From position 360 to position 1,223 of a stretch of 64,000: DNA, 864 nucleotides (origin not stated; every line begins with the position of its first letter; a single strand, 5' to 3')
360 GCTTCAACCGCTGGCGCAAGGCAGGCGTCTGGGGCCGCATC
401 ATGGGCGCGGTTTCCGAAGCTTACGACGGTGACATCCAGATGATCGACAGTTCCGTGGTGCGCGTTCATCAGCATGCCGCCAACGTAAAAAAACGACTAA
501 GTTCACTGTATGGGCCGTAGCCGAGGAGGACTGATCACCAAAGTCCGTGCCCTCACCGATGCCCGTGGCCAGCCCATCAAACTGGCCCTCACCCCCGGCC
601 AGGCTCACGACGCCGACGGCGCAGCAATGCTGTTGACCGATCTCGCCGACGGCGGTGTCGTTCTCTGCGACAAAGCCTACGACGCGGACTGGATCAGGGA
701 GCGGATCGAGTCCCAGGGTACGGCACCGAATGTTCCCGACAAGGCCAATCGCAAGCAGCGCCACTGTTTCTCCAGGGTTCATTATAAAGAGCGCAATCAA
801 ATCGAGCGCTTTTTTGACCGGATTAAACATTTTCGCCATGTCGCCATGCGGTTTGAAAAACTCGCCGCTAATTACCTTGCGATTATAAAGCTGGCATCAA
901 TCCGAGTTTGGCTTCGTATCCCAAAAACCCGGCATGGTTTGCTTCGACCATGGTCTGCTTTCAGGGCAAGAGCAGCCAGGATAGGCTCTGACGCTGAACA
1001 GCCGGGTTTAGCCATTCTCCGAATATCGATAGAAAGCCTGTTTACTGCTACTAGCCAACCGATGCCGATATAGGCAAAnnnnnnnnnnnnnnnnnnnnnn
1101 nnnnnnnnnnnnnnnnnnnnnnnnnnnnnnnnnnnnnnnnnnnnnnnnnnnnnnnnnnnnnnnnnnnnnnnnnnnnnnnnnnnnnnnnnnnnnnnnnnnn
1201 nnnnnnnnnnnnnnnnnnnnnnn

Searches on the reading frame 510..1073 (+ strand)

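Call 83: search_protein_families(library=pfam, proteins=[window:510-1073:+], max_evalue=0.00001)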
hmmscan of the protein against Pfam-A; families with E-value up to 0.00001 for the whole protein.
window:510-1073:+ (187 aa): 3 families
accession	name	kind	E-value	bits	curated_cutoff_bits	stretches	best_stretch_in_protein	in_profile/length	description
PF01609.27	DDE_Tnp_1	-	1.1e-16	61.6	23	1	4-132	32-198/200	Transposase DDE domain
PF13586.12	DDE_Tnp_1_2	-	1.7e-08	35.2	29.2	1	51-136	1-86/86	Transposase DDE domain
PF13359.12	DDE_Tnp_4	-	6.7e-06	26.2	24.8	1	11-126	31-150/158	DDE superfamily endonuclease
